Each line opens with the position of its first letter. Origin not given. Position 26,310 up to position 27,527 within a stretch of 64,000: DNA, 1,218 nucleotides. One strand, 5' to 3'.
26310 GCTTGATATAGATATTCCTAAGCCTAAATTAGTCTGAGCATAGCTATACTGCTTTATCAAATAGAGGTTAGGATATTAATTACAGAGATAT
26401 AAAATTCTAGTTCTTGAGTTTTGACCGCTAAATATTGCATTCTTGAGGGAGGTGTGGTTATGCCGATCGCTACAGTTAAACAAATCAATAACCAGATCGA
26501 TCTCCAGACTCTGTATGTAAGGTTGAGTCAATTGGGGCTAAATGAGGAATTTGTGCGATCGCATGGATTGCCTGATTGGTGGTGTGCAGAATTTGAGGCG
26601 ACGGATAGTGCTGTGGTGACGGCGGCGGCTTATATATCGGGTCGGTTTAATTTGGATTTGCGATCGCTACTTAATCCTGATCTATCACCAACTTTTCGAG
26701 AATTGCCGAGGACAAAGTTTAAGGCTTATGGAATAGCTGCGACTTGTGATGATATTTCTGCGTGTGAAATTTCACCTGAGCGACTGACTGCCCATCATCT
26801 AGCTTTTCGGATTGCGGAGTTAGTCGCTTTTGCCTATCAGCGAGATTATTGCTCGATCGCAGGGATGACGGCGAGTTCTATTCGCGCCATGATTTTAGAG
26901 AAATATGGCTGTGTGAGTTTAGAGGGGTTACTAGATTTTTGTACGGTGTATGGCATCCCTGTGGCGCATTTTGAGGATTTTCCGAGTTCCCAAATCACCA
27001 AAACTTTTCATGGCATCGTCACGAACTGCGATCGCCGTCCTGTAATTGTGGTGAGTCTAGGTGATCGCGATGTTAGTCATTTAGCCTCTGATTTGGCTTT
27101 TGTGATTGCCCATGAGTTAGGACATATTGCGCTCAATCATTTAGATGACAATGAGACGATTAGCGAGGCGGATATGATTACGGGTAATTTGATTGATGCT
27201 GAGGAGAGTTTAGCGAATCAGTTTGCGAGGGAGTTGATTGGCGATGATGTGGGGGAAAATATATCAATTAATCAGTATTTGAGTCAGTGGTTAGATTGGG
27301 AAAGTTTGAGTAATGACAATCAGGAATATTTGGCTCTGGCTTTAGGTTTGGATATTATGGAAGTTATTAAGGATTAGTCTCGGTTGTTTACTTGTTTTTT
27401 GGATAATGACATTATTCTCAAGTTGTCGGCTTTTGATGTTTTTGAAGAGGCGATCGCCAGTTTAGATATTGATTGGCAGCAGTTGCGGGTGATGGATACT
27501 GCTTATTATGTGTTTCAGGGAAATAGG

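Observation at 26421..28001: Two-gene ImmA/IrrE-like metallopeptidase plus PIN-like module beside the copper island: candidate uncharacterised toxin-antitoxin or defence cassette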

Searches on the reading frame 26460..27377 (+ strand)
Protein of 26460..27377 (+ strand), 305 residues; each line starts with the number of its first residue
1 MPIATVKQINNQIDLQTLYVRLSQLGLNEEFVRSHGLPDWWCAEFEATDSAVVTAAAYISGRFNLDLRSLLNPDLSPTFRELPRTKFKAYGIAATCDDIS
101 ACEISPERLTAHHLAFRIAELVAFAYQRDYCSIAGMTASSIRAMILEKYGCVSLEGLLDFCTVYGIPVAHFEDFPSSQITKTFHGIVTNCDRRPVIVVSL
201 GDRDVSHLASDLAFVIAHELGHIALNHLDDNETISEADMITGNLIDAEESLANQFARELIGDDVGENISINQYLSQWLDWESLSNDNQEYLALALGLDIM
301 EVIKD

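Call 3: search_protein_families(library=pfam, proteins=[window:26460-27377:+], max_evalue=1)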
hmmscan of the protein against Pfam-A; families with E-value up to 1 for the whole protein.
window:26460-27377:+ (305 aa): 2 families
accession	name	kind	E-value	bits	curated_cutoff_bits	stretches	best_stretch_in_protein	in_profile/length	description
PF06114.19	Peptidase_M78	-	4.3e-05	23.8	22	1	213-260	43-86/123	IrrE N-terminal-like domain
PF01435.24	Peptidase_M48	-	0.00074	19.8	20.3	1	210-229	63-82/186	Peptidase family M48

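Call 4: search_protein_families(library=padloc, proteins=[window:26460-27377:+], max_evalue=1)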
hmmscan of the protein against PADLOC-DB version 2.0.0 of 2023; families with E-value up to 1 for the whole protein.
window:26460-27377:+ (305 aa): 12 families
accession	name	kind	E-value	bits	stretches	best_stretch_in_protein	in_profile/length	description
PDLC04141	capP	-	3.2e-05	21.5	1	213-259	68-111/242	capP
PDLC04776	PDC-M69B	-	0.00029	18.6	1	214-260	83-128/272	-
PDLC03954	RmrA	-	0.0012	15.8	1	160-256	165-247/380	-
PDLC03982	PD-Lambda-2_B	-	0.0014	16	1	191-260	273-335/402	-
PDLC03944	RmrA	-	0.0017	15.5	1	195-259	184-241/384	-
PDLC03011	peptidase_U41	-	0.0051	14.3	1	212-235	160-182/378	-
PDLC03947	RmrA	-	0.0073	13.2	1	206-257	202-248/383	-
PDLC02355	Lit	-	0.013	12.7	1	211-245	148-187/290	Lit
PDLC03943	RmrA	-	0.025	11.6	1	192-286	176-254/370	-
PDLC03945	RmrA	-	0.026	11.7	1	207-259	203-249/394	-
PDLC03948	RmrA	-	0.037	10.9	1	181-234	179-229/397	-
PDLC03952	RmrA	-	0.04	10.8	1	209-258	217-261/395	-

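Call 5: search_protein_families(library=ncbifam, proteins=[window:26460-27377:+], max_evalue=1)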
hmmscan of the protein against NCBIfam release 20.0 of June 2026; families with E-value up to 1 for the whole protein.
window:26460-27377:+ (305 aa): 4 families
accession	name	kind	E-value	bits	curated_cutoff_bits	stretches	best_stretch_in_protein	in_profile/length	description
NF007238.0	PRK09672.1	equivalog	0.0083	15.4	274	1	212-267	165-211/309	phage exclusion protein Lit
NF052399.1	M48_lipo_LoiP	exception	0.012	15.1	365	1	213-276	123-184/247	metalloprotease LoiP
NF008497.0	PRK11408.1-4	equivalog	0.056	12.6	475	1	233-299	93-158/228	hypothetical protein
NF052239.1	antitox_spr1629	equivalog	0.13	11.3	335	1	207-258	203-248/377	spr1629 family repressor/antitoxin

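Call 7: find_homologous_proteins(query=window:26460-27377:+)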
Query window:26460-27377:+ (305 aa): 23 proteins with E <= 0.001 among 3683 candidates.
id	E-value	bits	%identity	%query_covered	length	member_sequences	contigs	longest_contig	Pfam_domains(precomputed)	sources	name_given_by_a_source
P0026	1.0e-183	628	92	100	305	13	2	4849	-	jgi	jgi:hypothetical protein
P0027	8.2e-90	319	47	96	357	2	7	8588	PF06114.20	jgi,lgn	jgi:Zn-dependent peptidase ImmA (M78 family)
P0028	5.1e-82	294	51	82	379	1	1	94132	PF06114.20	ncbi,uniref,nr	ncbi:ImmA/IrrE family metallo-endopeptidase [Tumidithrix elongata RA019]|uniref:ImmA/IrrE family met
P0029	6.3e-82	293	44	97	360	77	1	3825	PF06114.20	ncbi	ncbi:MAG: ImmA/IrrE family metallo-endopeptidase [Pseudanabaena sp.]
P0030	1.2e-79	286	48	97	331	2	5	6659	PF06114.20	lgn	-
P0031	1.8e-75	272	43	97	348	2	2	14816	PF06114.20,PF10463.16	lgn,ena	-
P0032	1.2e-66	243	43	90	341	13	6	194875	PF06114.20,PF10463.16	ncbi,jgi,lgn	jgi:hypothetical protein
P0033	3.4e-64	235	45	95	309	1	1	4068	PF06114.20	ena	-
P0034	7.0e-51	191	45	77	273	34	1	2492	PF06114.20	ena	-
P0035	6.3e-46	175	61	41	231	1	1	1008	PF06114.20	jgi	jgi:hypothetical protein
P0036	1.8e-44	170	38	83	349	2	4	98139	PF06114.20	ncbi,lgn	-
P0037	5.1e-37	146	58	41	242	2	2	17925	PF06114.20,PF10463.16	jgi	jgi:IrrE N-terminal-like domain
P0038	3.5e-17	81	31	80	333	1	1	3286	-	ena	-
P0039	2.1e-15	75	31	80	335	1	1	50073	PF06114.20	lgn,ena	-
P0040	3.6e-15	74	30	80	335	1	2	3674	-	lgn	-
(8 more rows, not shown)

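Call 23: search_solved_structures(query=A2, max_evalue=1, show_alignments=2)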
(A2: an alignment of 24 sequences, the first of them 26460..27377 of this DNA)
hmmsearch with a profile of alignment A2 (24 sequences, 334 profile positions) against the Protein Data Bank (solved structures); distinct sequences matched with E-value up to 1: 4.
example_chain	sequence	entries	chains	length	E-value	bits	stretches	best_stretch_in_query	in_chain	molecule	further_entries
7t5t_A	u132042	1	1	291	3.6e-06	29.3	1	159-238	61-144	CapP toxin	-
9vzy_A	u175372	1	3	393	0.16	14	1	144-232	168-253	HTH cro/C1-type domain-containing protein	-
3dte_A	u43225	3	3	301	0.29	13.2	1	172-235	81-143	IrrE protein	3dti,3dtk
4on1_A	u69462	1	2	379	0.92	11.5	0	179-208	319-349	Putative metalloprotease II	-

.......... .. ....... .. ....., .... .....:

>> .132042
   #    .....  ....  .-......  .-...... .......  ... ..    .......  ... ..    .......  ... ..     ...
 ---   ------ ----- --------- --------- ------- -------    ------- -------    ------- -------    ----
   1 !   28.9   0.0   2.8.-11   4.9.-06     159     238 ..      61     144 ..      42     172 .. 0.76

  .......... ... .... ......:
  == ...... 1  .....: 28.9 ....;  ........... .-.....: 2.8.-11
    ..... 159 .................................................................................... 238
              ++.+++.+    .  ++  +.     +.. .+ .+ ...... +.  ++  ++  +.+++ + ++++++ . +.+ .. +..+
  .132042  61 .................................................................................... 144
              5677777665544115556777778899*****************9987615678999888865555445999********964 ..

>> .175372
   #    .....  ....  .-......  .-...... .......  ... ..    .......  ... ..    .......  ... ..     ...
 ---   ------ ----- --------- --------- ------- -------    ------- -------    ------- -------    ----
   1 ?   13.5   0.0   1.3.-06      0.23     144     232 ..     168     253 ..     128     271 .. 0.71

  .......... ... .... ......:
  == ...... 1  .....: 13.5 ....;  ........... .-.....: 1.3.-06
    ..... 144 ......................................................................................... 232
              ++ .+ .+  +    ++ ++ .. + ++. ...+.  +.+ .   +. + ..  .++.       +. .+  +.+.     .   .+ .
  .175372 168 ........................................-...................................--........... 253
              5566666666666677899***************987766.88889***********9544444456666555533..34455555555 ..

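Call 38: predict_structure(alignment_id=A3)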
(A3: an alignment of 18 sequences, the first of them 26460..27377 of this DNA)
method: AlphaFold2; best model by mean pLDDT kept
length: 305 residues; sequences in the alignment: 18
mean_pLDDT: 78.6   pTM: 0.78
mean pLDDT of the five models: 78.6, 78.0, 75.0, 74.6, 72.2
residues with pLDDT >= 90: 94; 70-90: 131; 50-70: 48; < 50: 32
segments of 3 or more residues with pLDDT < 50: 1-10, 89-102, 238-244
pLDDT, mean of each block of 10 residues (from residue 1): 41 86 86 86 91 92 88 87 59 39 67 85 93 95 93 91 94 62 76 86 63 89 83 58 63 87 63 89 89 85 68
secondary structure, 60 per line:
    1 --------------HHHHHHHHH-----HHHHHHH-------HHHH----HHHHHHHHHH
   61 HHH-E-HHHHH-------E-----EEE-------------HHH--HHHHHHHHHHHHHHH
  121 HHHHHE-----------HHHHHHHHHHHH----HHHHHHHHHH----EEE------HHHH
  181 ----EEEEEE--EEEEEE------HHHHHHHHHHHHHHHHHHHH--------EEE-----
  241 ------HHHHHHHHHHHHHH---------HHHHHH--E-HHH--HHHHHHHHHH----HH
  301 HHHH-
elements in order: H15-23 H29-35 H43-46 H51-63 H67-71 E85-87 H106-125 H138-149 H154-163 E168-170 H177-180 E185-190 E193-198 H205-224 E233-235 H247-260 H270-275 H285-294 H299-304

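Call 53: search_protein_families(library=pfam, alignment_id=A2, max_evalue=1)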
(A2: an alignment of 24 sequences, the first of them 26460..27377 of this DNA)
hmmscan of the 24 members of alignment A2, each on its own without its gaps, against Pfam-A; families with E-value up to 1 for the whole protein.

A. member 1, window:26460-27377:+ (305 aa): 2 families
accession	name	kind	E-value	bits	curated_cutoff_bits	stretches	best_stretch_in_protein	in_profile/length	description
PF06114.19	Peptidase_M78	-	4.3e-05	23.8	22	1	213-260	43-86/123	IrrE N-terminal-like domain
PF01435.24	Peptidase_M48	-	0.00074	19.8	20.3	1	210-229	63-82/186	Peptidase family M48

B. families by the number of members that match (of 24 scanned): 19 families
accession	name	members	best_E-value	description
PF06114.19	Peptidase_M78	24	8.2e-12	IrrE N-terminal-like domain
PF01435.24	Peptidase_M48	18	0.00038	Peptidase family M48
PF06844.16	DUF1244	3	0.12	Protein of unknown function (DUF1244)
PF16805.11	Trans_coact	2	0.023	Phage late-transcription coactivator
PF18604.6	PreAtp-grasp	1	0.015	Pre ATP-grasp domain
PF14247.12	DUF4344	1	0.019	Putative metallopeptidase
PF21468.3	Tor_FN3_2nd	1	0.076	Tyrosine-protein kinase receptor torso, second FN3 domain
PF13699.11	eCIS_core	1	0.082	eCIS core domain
PF07082.17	DUF1350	1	0.089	Protein of unknown function (DUF1350)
PF17212.9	Tube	1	0.1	Tail tubular protein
PF05572.19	Peptidase_M43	1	0.11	Pregnancy-associated plasma protein-A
PF13443.12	HTH_26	1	0.12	Cro/C1-type HTH DNA-binding domain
PF00413.30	Peptidase_M10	1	0.12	Matrixin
PF09754.15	PAC2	1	0.13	PAC2 family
PF22608.2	DNAX_ATPase_lid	1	0.19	DNA polymerase III clamp loader subunit, ATPase lid domain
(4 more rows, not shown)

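Call 54: search_protein_families(library=padloc, alignment_id=A2, max_evalue=0.01)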
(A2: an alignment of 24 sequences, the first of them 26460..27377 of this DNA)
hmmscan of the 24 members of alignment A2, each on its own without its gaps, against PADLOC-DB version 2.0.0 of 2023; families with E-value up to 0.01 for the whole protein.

A. member 1, window:26460-27377:+ (305 aa): 7 families
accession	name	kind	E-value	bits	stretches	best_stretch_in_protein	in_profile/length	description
PDLC04141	capP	-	3.2e-05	21.5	1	213-259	68-111/242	capP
PDLC04776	PDC-M69B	-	0.00029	18.6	1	214-260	83-128/272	-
PDLC03954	RmrA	-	0.0012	15.8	1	160-256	165-247/380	-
PDLC03982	PD-Lambda-2_B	-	0.0014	16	1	191-260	273-335/402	-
PDLC03944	RmrA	-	0.0017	15.5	1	195-259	184-241/384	-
PDLC03011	peptidase_U41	-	0.0051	14.3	1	212-235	160-182/378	-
PDLC03947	RmrA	-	0.0073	13.2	0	206-257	202-248/383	-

B. families by the number of members that match (of 24 scanned): 19 families
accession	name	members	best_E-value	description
PDLC03954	RmrA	24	1.5e-13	-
PDLC04141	capP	24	5.9e-13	capP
PDLC03952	RmrA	19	4.2e-14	-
PDLC03947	RmrA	18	1.1e-12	-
PDLC03948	RmrA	18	7.8e-11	-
PDLC03944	RmrA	17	6.9e-12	-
PDLC04776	PDC-M69B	17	3.2e-06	-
PDLC03982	PD-Lambda-2_B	16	8.8e-09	-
PDLC03945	RmrA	15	6.7e-14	-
PDLC03950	RmrA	14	1.5e-07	-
PDLC03949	RmrA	13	7.6e-10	-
PDLC03943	RmrA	11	2.9e-08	-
PDLC03951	RmrA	9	1.5e-09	-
PDLC03946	RmrA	9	2.4e-09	-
PDLC03011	peptidase_U41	9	0.0012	-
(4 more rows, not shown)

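Call 88: find_encoding_contigs(protein=P0032, flank=4000, max_places=3)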
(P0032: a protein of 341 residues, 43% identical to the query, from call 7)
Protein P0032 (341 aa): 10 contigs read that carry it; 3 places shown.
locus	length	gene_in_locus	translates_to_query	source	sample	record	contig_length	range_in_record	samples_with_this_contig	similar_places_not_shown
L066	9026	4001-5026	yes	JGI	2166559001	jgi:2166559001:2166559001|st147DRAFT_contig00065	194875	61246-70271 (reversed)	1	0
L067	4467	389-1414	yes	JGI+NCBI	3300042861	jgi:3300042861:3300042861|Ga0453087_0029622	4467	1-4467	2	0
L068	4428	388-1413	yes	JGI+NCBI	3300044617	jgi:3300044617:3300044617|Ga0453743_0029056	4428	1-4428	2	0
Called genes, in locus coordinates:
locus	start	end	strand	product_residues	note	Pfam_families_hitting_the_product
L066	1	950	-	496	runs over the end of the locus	PF00361:Proton_antipo_M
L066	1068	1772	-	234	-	PF00484:Pro_CA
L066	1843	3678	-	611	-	PF00662:Proton_antipo_N, PF00361:Proton_antipo_M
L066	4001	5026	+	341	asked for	PF06114:Peptidase_M78, PF10463:Peptidase_U49 (faint)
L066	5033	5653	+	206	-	-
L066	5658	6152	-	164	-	PF13582:Reprolysin_3 (weak), PF00413:Peptidase_M10 (weak)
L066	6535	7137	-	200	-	PF02342:TerD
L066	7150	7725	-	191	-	PF02342:TerD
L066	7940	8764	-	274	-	PF05677:DUF818 (faint), PF12146:Hydrolase_4, PF00561:Abhydrolase_1, PF12697:Abhydrolase_6 (faint), PF00326:Peptidase_S9 (faint)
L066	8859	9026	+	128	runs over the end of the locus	PF01597:GCV_H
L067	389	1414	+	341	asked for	PF06114:Peptidase_M78, PF10463:Peptidase_U49 (faint)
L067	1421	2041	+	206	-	-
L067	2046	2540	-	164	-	PF13582:Reprolysin_3 (weak), PF00413:Peptidase_M10 (weak)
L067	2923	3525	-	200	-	PF02342:TerD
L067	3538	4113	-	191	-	PF02342:TerD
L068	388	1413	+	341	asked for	PF06114:Peptidase_M78, PF10463:Peptidase_U49 (faint)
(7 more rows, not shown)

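Call 89: find_encoding_contigs(protein=P0036, flank=4000, max_places=3)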
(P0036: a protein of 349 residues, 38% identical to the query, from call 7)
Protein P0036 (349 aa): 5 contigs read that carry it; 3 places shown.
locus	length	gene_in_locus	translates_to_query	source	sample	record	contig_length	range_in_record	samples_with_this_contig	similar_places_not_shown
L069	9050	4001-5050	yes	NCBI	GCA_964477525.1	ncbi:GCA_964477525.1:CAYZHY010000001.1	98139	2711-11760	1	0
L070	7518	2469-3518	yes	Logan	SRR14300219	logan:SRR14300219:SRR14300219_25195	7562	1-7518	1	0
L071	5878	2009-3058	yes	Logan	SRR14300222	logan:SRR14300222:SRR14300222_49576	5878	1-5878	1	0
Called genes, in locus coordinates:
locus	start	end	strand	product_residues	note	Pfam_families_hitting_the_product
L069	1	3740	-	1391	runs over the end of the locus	PF02384:N6_Mtase (faint), PF07669:Eco57I, PF20473:MmeI_Mtase, PF20466:MmeI_TRD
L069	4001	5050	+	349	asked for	PF06114:Peptidase_M78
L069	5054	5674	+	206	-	-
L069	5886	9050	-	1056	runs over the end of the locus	PF00176:SNF2-rel_dom, PF00270:DEAD (faint), PF04851:ResIII, PF00271:Helicase_C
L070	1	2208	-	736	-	?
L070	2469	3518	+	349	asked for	PF06114:Peptidase_M78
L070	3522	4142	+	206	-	-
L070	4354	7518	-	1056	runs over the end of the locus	PF00176:SNF2-rel_dom, PF00270:DEAD (faint), PF04851:ResIII, PF00271:Helicase_C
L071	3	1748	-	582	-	?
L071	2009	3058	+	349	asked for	PF06114:Peptidase_M78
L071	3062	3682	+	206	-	-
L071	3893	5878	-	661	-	?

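Call 90: find_encoding_contigs(protein=P0039, flank=4000, max_places=3)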
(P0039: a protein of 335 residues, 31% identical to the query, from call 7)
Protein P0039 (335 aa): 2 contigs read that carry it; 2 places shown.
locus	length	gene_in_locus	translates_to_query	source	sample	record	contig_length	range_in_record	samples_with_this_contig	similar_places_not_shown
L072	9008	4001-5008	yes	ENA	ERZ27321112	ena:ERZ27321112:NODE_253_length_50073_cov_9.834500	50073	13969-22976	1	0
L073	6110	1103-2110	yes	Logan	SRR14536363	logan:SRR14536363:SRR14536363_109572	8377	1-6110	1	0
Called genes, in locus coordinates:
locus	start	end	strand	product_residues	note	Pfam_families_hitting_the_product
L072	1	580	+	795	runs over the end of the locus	PF27097:VirB4_TrbE_N, PF03135:CagE_TrbE_VirB, PF19044:P-loop_TraG (weak)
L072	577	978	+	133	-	-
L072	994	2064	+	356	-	PF04610:TrbL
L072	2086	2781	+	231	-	PF07996:T4SS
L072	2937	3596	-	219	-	-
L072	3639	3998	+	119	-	-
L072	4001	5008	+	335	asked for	PF06114:Peptidase_M78 (faint)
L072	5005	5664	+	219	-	-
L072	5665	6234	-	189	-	-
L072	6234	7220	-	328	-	PF01861:BpsA_C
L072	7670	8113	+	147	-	-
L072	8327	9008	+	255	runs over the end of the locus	PF04335:VirB8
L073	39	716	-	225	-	-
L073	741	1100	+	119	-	-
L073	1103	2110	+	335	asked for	PF06114:Peptidase_M78 (faint)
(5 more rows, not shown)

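Call 92: search_protein_families(library=pfam, proteins=[L072:3639-3998:+, L072:5665-6234:-, L072:2937-3596:-], max_evalue=0.1)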
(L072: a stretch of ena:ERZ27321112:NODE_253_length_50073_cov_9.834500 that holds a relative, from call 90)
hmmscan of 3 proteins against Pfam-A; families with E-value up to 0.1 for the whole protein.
L072:3639-3998:+ (119 aa): 1 family
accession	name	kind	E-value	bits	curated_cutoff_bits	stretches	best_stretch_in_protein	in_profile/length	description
PF08281.18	Sigma70_r4_2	-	0.076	13.1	25.7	0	22-43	24-45/54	Sigma-70, region 4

L072:5665-6234:- (189 aa): 0 families

L072:2937-3596:- (219 aa): 0 families
